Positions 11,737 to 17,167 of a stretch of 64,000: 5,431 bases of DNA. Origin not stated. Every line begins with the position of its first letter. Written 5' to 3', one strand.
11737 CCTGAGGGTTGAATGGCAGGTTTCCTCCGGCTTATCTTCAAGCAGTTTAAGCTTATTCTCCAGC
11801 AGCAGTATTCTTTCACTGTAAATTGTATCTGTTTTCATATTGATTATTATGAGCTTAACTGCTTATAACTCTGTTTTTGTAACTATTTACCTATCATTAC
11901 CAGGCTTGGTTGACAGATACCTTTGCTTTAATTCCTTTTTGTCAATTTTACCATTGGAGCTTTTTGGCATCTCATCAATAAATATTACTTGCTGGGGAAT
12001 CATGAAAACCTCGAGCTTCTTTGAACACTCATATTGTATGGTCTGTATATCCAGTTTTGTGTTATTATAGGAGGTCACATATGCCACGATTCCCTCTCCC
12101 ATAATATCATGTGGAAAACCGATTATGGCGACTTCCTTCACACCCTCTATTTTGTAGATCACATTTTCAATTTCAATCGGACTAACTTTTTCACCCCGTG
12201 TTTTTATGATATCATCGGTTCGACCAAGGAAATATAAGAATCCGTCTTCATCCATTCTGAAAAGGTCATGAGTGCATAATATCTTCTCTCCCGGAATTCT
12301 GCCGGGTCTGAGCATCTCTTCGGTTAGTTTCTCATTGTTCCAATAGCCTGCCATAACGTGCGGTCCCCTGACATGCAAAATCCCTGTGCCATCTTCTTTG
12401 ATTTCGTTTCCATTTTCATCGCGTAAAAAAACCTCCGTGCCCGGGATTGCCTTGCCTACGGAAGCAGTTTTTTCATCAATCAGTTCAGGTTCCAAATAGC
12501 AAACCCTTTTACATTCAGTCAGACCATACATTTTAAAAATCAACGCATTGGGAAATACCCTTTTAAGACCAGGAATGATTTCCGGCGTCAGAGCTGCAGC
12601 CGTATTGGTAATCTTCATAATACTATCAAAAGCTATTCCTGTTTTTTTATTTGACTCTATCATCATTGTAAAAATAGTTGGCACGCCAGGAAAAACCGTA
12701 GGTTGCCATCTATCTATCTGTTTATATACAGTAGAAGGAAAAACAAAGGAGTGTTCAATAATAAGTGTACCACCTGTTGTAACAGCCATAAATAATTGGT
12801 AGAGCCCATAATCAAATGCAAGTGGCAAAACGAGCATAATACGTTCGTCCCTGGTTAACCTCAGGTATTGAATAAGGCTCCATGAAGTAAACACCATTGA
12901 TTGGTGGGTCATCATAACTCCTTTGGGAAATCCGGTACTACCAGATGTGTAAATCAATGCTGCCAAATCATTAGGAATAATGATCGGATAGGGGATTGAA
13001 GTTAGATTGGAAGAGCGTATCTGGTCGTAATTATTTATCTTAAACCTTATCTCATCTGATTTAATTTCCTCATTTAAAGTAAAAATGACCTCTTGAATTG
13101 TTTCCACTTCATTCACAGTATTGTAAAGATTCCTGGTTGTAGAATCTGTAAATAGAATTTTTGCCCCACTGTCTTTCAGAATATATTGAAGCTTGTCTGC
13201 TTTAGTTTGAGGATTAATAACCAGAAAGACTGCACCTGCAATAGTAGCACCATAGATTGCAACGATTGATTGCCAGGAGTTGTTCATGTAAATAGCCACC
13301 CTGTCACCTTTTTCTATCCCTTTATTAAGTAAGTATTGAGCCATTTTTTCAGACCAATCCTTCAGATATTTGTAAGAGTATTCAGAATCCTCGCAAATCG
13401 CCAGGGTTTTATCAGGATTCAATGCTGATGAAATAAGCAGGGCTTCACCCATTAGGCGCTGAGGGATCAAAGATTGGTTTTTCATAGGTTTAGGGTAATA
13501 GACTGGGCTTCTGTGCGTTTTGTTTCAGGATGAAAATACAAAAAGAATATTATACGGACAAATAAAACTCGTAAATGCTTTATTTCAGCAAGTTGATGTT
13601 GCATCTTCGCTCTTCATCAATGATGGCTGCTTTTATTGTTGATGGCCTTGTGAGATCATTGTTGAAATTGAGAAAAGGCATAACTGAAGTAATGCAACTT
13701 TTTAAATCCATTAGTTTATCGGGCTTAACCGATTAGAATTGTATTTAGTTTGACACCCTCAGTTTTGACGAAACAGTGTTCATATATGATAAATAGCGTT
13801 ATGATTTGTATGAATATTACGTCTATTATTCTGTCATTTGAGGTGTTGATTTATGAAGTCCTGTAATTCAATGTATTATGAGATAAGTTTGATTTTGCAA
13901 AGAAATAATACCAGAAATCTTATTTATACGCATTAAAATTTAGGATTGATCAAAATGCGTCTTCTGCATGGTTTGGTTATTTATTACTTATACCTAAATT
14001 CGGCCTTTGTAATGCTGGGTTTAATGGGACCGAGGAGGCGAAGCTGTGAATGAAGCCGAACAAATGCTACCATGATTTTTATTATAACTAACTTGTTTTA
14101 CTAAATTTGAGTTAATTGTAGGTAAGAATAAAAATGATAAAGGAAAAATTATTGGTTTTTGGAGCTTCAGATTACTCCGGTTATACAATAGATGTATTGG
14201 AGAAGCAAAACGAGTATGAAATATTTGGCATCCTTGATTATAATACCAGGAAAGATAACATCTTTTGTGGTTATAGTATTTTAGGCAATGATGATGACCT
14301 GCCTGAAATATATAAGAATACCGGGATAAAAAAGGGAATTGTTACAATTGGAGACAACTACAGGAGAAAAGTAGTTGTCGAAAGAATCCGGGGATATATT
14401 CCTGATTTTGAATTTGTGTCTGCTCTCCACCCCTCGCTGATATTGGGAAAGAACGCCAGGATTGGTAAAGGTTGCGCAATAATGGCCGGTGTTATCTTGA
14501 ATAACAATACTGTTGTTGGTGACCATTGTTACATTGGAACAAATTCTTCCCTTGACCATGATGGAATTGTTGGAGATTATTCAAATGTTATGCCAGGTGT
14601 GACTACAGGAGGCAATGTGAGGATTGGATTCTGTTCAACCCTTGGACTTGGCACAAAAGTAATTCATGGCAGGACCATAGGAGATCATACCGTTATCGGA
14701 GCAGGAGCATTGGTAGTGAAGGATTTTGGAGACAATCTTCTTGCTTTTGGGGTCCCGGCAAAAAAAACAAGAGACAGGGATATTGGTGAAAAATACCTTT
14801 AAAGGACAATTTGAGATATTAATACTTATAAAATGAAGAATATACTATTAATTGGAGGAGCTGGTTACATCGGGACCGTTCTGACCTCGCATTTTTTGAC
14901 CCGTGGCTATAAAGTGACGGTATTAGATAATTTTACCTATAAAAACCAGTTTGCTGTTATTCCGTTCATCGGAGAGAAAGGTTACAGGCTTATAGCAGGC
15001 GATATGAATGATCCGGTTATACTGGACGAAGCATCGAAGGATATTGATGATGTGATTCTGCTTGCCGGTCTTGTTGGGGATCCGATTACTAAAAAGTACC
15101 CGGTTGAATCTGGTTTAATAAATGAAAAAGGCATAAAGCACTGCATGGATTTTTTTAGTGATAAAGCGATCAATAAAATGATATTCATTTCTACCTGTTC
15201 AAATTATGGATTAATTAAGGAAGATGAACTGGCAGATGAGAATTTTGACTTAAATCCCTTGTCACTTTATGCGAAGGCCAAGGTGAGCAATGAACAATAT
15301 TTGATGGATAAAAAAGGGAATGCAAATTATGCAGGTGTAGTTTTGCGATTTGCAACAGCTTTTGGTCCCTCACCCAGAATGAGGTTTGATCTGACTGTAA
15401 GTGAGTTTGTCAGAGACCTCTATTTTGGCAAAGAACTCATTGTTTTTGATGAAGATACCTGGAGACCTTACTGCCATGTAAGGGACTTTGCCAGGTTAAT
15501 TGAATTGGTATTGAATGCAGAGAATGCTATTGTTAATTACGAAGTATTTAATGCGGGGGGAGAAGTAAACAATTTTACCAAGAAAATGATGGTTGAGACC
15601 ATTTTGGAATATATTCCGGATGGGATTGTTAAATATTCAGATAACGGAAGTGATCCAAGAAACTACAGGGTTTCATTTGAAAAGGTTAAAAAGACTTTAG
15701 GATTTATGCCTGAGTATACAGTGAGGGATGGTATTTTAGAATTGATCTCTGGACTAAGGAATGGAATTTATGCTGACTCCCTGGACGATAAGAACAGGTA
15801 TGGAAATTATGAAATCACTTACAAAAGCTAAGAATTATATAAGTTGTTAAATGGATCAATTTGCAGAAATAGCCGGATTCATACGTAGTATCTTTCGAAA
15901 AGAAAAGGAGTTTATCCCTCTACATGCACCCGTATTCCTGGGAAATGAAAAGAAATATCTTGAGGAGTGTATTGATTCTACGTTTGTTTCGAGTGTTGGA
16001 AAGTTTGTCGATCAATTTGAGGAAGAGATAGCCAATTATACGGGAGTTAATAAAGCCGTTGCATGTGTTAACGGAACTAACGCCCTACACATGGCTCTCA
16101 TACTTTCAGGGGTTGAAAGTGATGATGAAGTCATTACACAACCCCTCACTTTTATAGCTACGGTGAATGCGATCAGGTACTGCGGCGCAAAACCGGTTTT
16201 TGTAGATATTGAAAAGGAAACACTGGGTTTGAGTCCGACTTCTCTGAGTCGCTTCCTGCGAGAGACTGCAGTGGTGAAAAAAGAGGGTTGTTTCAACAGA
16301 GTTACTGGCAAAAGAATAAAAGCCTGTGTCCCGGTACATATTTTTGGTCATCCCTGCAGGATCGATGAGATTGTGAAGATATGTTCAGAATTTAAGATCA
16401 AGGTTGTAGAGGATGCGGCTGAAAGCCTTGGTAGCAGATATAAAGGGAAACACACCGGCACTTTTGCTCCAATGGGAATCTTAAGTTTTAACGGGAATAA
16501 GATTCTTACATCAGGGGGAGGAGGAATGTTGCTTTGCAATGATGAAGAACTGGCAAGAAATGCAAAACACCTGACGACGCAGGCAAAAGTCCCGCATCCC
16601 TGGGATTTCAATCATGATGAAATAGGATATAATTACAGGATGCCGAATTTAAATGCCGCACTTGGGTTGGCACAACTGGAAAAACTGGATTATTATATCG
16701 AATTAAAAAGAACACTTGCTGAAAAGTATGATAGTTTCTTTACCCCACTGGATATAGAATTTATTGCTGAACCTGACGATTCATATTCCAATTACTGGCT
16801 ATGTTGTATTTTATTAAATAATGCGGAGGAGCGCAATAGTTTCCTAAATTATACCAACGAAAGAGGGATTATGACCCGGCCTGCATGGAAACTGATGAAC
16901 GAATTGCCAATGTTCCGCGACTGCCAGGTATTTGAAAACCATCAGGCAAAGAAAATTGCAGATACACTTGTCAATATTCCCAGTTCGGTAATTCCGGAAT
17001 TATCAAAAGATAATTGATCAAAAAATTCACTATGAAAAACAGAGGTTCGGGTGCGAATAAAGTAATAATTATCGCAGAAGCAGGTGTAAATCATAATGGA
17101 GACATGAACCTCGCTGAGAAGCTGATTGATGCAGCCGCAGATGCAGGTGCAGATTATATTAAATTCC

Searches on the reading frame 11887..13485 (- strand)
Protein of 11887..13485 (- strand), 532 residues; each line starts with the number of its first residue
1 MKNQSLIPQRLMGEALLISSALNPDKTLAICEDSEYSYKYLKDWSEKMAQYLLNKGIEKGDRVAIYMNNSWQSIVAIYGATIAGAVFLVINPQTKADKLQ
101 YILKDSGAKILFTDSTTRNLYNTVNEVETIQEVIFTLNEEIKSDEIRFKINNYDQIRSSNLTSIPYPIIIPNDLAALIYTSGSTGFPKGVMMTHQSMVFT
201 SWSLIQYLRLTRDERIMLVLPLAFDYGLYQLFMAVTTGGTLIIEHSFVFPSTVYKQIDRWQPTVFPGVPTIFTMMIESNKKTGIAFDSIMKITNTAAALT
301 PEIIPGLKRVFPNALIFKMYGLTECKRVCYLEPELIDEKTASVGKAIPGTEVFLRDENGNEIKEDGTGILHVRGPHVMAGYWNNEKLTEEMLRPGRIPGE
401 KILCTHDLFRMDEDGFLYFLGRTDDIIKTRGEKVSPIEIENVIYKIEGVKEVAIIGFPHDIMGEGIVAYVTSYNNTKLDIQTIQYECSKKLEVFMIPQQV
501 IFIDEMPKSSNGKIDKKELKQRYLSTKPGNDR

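Call 4: search_protein_families(library=pfam, proteins=[window:11887-13485:-], max_evalue=0.01)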
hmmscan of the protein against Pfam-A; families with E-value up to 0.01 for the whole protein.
window:11887-13485:- (532 aa): 3 families
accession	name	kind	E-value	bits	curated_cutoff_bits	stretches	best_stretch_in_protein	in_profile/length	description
PF00501.34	AMP-binding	-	5.1e-86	289.3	29.9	1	22-382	7-384/384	AMP-binding enzyme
PF13193.12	AMP-binding_C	-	1.1e-14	55.5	24.5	1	438-513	1-76/76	AMP-binding enzyme C-terminal domain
PF23562.2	AMP-binding_C_3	-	0.0035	18.1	20.8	0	424-463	2-42/124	AMP-binding enzyme C-terminal domain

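Call 8: search_protein_families(library=ncbifam, proteins=[window:11887-13485:-], max_evalue=0.00001)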
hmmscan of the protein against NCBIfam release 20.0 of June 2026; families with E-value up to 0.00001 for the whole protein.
window:11887-13485:- (532 aa): 108 families (the best 25 are shown)
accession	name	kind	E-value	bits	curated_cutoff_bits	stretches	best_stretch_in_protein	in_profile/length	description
TIGR03098.1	ligase_PEP_1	hypoth_equivalog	5.1e-131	437.6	592.35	1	17-521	7-516/517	acyl-CoA ligase (AMP-forming), exosortase A system-associated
NF004837.0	PRK06187.1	subfamily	2e-114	382.8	476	1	12-526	10-525/531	long-chain-fatty-acid--CoA ligase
NF006182.0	PRK08316.1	subfamily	6.9e-94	315.2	663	1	9-525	10-519/523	fatty acyl-CoA synthetase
NF005307.0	PRK06839.1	equivalog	1.5e-81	274.5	748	1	21-521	13-491/496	o-succinylbenzoate--CoA ligase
NF052269.1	Staph_lig_FadD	equivalog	6.2e-80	268.9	650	1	32-521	24-491/499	long-chain-fatty-acid--CoA ligase FadD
NF005702.0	PRK07514.1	subfamily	8.4e-80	268.5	558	1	28-524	22-501/506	malonyl-CoA synthase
TIGR01733.1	AA-adenyl-dom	subfamily_domain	3.2e-75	253.4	317.4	1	37-453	1-408/409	amino acid adenylation domain-containing protein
NF004114.0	PRK05605.1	equivalog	1e-74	251.9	766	2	166-524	215-570/575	long-chain-fatty-acid--CoA ligase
NF005801.1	PRK07656.1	equivalog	1.9e-74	251.2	657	1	29-520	20-500/500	FadD3 family acyl-CoA ligase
NF006181.0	PRK08314.1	subfamily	8.4e-74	248.8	705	1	7-522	21-553/563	long-chain-fatty-acid--CoA ligase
NF009233.0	PRK12583.1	subfamily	3e-73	247.1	832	2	172-523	201-550/558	fatty acid CoA ligase family protein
NF004797.0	PRK06145.1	equivalog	4.6e-70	236.4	850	1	22-523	14-495/499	acyl-CoA synthetase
NF006523.0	PRK08974.1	equivalog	6.6e-70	235.8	884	2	167-522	201-552/561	long-chain-fatty-acid--CoA ligase FadD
NF002966.0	PRK03640.1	equivalog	8.5e-68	229.1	556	1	20-522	12-479/483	o-succinylbenzoate--CoA ligase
NF004808.0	PRK06155.1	equivalog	2.1e-65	221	722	1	9-525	20-524/542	ATP-dependent acyl-CoA ligase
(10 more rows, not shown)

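Call 64: find_homologous_proteins(query=window:11887-13485:-, max_evalue=1e-30)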
Query window:11887-13485:- (532 aa): 7992 proteins with E <= 1e-30 among 8000 candidates; the best 120 are listed.
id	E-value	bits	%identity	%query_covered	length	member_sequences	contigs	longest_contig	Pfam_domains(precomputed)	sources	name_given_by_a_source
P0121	0.0e+0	1181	100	98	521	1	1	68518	PF00501.35,PF13193.13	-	-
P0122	2.4e-296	1001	83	99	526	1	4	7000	PF00501.35,PF13193.13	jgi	jgi:long-chain acyl-CoA synthetase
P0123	4.2e-289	977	81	99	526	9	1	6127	PF00501.35,PF13193.13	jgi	jgi:long-chain acyl-CoA synthetase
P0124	2.4e-231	787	66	98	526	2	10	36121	PF00501.35,PF13193.13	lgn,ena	-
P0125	2.8e-230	783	66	97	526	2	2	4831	PF00501.35,PF13193.13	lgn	-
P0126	6.4e-229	779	67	98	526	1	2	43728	PF00501.35,PF13193.13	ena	-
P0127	6.8e-229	778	66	98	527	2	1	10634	PF00501.35,PF13193.13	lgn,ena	-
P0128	1.6e-228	777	68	96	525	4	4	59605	PF00501.35,PF13193.13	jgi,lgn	jgi:acyl-CoA synthetase (AMP-forming)/AMP-acid ligase II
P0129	4.0e-228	776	65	96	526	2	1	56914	PF00501.35,PF13193.13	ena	-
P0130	5.5e-228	775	67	97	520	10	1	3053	PF00501.35,PF13193.13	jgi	jgi:long-chain acyl-CoA synthetase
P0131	8.1e-228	775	65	97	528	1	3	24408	PF00501.35,PF13193.13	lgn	-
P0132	9.4e-228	775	66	97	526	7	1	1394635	PF00501.35,PF13193.13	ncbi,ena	-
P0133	1.1e-227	774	67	98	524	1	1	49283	PF00501.35,PF13193.13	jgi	jgi:acyl-CoA synthetase (AMP-forming)/AMP-acid ligase II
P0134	1.3e-227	774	67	97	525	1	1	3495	PF00501.35,PF13193.13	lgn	-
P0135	1.4e-227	774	66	97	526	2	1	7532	PF00501.35,PF13193.13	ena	-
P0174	6.4e-225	765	66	97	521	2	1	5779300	PF00501.35,PF13193.13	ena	-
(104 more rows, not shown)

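Call 65: find_encoding_contigs(protein=P0122, flank=7000, max_places=3)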
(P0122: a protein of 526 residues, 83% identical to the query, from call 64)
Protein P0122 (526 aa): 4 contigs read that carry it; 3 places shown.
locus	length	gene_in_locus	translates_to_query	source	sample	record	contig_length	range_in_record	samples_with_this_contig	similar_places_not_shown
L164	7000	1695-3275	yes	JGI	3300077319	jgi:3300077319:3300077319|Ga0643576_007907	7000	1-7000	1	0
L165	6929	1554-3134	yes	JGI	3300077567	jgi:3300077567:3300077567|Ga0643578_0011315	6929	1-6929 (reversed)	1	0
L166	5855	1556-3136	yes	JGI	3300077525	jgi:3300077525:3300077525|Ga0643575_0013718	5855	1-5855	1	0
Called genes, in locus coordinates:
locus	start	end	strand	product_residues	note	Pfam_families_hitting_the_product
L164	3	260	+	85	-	?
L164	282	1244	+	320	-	-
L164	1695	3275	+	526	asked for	PF00501:AMP-binding, PF13193:AMP-binding_C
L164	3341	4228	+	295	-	PF03602:Cons_hypoth95, PF05175:MTS, PF06325:PrmA (weak), PF10294:Methyltransf_16 (weak), PF02475:TRM5-TYW2_MTfase (weak), PF13847:Methyltransf_31, PF09445:Methyltransf_15, PF13649:Methyltransf_25, +3 more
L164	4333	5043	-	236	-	PF08889:WbqC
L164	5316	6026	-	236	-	PF00551:Formyl_trans_N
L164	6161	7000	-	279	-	?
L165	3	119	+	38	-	?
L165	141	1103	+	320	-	-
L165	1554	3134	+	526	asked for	PF00501:AMP-binding, PF13193:AMP-binding_C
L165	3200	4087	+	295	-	PF03602:Cons_hypoth95, PF05175:MTS, PF06325:PrmA (weak), PF10294:Methyltransf_16 (weak), PF02475:TRM5-TYW2_MTfase (weak), PF13847:Methyltransf_31, PF09445:Methyltransf_15, PF13649:Methyltransf_25, +3 more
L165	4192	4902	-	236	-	PF08889:WbqC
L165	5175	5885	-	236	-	PF00551:Formyl_trans_N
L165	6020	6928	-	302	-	?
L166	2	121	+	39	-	?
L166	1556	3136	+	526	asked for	PF00501:AMP-binding, PF13193:AMP-binding_C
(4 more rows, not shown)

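Call 66: find_encoding_contigs(protein=P0174, flank=8000, max_places=1)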
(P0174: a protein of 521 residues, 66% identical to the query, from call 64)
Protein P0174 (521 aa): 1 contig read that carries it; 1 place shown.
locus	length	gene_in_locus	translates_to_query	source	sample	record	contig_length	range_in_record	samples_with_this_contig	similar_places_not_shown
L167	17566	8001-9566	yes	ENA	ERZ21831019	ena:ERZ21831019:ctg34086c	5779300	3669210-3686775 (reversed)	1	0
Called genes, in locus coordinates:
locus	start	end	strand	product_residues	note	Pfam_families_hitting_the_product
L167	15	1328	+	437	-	PF03721:UDPG_MGDP_dh_N, PF00984:UDPG_MGDP_dh, PF03720:UDPG_MGDP_dh_C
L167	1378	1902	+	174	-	PF00132:Hexapep, PF14602:Hexapep_2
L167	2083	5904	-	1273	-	PF22842:Pel9A-like_beta_helix, PF00041:fn3, PF18962:Por_Secre_tail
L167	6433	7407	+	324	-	PF02540:NAD_synthase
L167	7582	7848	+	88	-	-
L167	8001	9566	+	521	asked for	PF00501:AMP-binding, PF13193:AMP-binding_C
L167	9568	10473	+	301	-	PF11599:AviRa (faint), PF03602:Cons_hypoth95, PF05175:MTS, PF06325:PrmA (weak), PF13847:Methyltransf_31, PF08242:Methyltransf_12 (weak), PF09445:Methyltransf_15 (weak), PF13649:Methyltransf_25 (weak)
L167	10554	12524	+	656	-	PF13522:GATase_6, PF13537:GATase_7, PF00733:Asn_synthase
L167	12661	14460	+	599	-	PF02368:Big_2, PF18962:Por_Secre_tail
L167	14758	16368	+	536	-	PF08447:PAS_3, PF13426:PAS_9 (weak), PF00512:HisKA, PF02518:HATPase_c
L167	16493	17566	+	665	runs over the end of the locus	PF00072:Response_reg, PF13426:PAS_9 (weak), PF00989:PAS, PF08448:PAS_4, PF13188:PAS_8 (weak), PF13426:PAS_9, PF00512:HisKA (weak), PF02518:HATPase_c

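Call 67: find_encoding_contigs(protein=P0124, flank=8000, max_places=2)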
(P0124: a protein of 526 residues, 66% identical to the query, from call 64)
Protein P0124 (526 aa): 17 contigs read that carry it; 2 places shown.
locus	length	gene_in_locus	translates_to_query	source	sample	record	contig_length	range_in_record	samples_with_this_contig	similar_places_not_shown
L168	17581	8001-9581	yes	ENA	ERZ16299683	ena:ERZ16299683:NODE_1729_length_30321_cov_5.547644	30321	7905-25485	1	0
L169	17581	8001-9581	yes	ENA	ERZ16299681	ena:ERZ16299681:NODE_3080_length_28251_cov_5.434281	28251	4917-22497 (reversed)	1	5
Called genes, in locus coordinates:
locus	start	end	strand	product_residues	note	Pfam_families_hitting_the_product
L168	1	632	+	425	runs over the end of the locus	PF13568:OMP_b-brl_2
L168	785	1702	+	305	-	-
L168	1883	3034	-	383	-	PF01370:Epimerase, PF02719:Polysacc_synt_2 (faint), PF04321:RmlD_sub_bind (weak), PF16363:GDP_Man_Dehyd (weak), PF01370:Epimerase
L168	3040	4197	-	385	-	PF01370:Epimerase, PF04321:RmlD_sub_bind (faint), PF16363:GDP_Man_Dehyd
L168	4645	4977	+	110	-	PF00550:PP-binding (weak)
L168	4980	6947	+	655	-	PF13522:GATase_6, PF13537:GATase_7, PF00733:Asn_synthase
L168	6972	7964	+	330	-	PF02540:NAD_synthase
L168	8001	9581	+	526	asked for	PF00501:AMP-binding, PF13193:AMP-binding_C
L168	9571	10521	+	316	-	PF02384:N6_Mtase (weak), PF06325:PrmA (weak), PF10294:Methyltransf_16, PF11599:AviRa (weak), PF05175:MTS, PF09445:Methyltransf_15, PF13649:Methyltransf_25, PF13847:Methyltransf_31, +3 more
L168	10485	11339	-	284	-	PF14054:DUF4249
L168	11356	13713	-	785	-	PF13620:CarboxypepD_reg, PF13715:CarbopepD_reg_2, PF07715:Plug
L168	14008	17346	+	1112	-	PF13313:DUF4082 (faint)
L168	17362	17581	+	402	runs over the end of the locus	PF14870:PSII_BNR (weak), PF18962:Por_Secre_tail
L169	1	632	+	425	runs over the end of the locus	PF13568:OMP_b-brl_2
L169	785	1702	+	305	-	-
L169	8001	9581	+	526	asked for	PF00501:AMP-binding, PF13193:AMP-binding_C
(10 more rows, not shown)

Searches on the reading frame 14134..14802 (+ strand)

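Call 6: search_protein_families(library=pfam, proteins=[window:14134-14802:+], max_evalue=0.0001)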
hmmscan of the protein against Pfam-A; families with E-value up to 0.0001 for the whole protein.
window:14134-14802:+ (222 aa): 3 families
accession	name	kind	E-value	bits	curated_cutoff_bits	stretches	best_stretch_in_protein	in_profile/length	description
PF00132.30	Hexapep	-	6.2e-13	48.3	27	1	107-139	1-33/36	Bacterial transferase hexapeptide (six repeats)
PF17836.7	PglD_N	-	3.9e-12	47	23.4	1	5-85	1-78/78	PglD N-terminal domain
PF25084.1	LbH_EIF2B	-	4.1e-05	24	54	0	99-194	13-99/105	EIF2B subunit epsilon LbH domain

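Call 18: search_protein_families(library=ncbifam, proteins=[window:14134-14802:+], max_evalue=0.00001)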
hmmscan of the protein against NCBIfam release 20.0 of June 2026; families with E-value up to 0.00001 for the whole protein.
window:14134-14802:+ (222 aa): 17 families
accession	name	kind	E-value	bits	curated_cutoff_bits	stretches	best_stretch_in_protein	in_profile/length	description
TIGR03570.1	NeuD_NnaD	subfamily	8.7e-54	182.2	160.8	1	5-210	1-202/202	NeuD/PglB/VioB family sugar acetyltransferase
TIGR01853.1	lipid_A_lpxD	equivalog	5.4e-11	42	242.5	1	97-160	112-175/325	UDP-3-O-(3-hydroxymyristoyl)glucosamine N-acyltransferase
TIGR03532.1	DapD_Ac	equivalog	1.3e-10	41.4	231.75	1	97-216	88-215/231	2,3,4,5-tetrahydropyridine-2,6-dicarboxylate N-acetyltransferase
TIGR01852.1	lipid_A_lpxA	equivalog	1.4e-10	40.9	231.05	1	67-198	44-174/254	acyl-ACP--UDP-N-acetylglucosamine O-acyltransferase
NF002060.0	PRK00892.1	subfamily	2.3e-10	40.1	207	1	98-159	122-183/345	UDP-3-O-(3-hydroxymyristoyl)glucosamine N-acyltransferase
NF007240.0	PRK09677.1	equivalog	3.1e-10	39.8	243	1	161-217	130-186/192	putative lipopolysaccharide biosynthesis O-acetyl transferase WbbJ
NF003657.0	PRK05289.1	equivalog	2.3e-09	36.7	226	1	99-209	79-190/264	acyl-ACP--UDP-N-acetylglucosamine O-acyltransferase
NF007076.0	PRK09527.1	equivalog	2.5e-08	33.6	347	1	107-214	75-184/203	galactoside O-acetyltransferase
NF041874.1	EPS_EpsC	equivalog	3.2e-08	33.5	150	1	105-214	65-166/168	serine O-acetyltransferase EpsC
NF007797.0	PRK10502.1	subfamily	9.3e-08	31.9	192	1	102-216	73-180/183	WcaF family extracellular polysaccharide biosynthesis acetyltransferase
NF050158.1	CarbAnhydGPos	equivalog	1.8e-07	31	250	0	169-214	95-142/172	gamma carbonic anhydrase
TIGR01173.1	glmU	equivalog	2e-07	30.2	366.85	0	102-157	257-334/452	bifunctional UDP-N-acetylglucosamine diphosphorylase/glucosamine-1-phosphate N-acetyltransferase GlmU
NF058585.1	HptprglPActTf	PfamEq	2.4e-07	30.5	300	1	110-213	62-158/172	heptaprenylglyceryl phosphate O-acetyltransferase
TIGR03308.1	phn_thr-fam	hypoth_equivalog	2.7e-07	30.6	201.65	0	161-215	108-162/204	phosphonate metabolim protein, transferase hexapeptide repeat family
NF033468.1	stregram_VatI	exception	4.7e-06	26.5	415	0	159-215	110-166/208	streptogramin A O-acetyltransferase Vat(I)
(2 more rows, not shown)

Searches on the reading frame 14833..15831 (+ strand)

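Call 6: search_protein_families(library=pfam, proteins=[window:14833-15831:+], max_evalue=0.0001)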
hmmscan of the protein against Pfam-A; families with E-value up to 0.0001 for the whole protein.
window:14833-15831:+ (332 aa): 6 families
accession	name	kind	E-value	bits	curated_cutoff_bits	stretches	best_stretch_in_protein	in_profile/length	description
PF01370.27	Epimerase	-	1.1e-34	120.4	20.9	1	4-242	1-240/240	NAD dependent epimerase/dehydratase family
PF16363.11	GDP_Man_Dehyd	-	1.1e-21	78.1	27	1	5-301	1-329/332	GDP-mannose 4,6 dehydratase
PF01073.25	3Beta_HSD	-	2.9e-10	40.1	22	1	6-183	2-188/280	3-beta hydroxysteroid dehydrogenase/isomerase family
PF13460.12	NAD_binding_10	-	6.6e-06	26.6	27.2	1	8-160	1-134/184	NAD(P)H-binding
PF05368.20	NmrA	-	8.9e-06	25.9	27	1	2-86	3-85/298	NmrA-like family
PF04321.23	RmlD_sub_bind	-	6.2e-05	22.7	27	0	3-244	2-215/287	RmlD substrate binding domain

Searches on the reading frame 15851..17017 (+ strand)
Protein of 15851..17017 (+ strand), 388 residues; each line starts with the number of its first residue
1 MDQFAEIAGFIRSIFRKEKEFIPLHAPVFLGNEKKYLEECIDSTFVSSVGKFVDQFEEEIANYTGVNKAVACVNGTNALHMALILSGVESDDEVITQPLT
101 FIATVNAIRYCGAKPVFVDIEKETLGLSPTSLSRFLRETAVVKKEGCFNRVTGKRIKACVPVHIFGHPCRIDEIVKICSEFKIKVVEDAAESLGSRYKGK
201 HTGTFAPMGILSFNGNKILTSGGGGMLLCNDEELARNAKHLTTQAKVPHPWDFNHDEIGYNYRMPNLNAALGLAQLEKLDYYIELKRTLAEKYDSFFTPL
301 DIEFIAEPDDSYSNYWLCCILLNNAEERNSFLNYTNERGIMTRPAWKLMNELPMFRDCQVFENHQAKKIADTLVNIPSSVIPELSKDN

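Call 6: search_protein_families(library=pfam, proteins=[window:15851-17017:+], max_evalue=0.0001)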
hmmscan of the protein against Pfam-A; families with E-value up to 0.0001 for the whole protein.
window:15851-17017:+ (388 aa): 2 families
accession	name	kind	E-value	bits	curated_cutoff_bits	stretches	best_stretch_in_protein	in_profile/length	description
PF01041.23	DegT_DnrJ_EryC1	-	9.4e-89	298.6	19.8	1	32-379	6-344/360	DegT/DnrJ/EryC1/StrS aminotransferase family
PF00155.27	Aminotran_1_2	-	4.6e-05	23.2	19.7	1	54-137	45-138/361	Aminotransferase class I and II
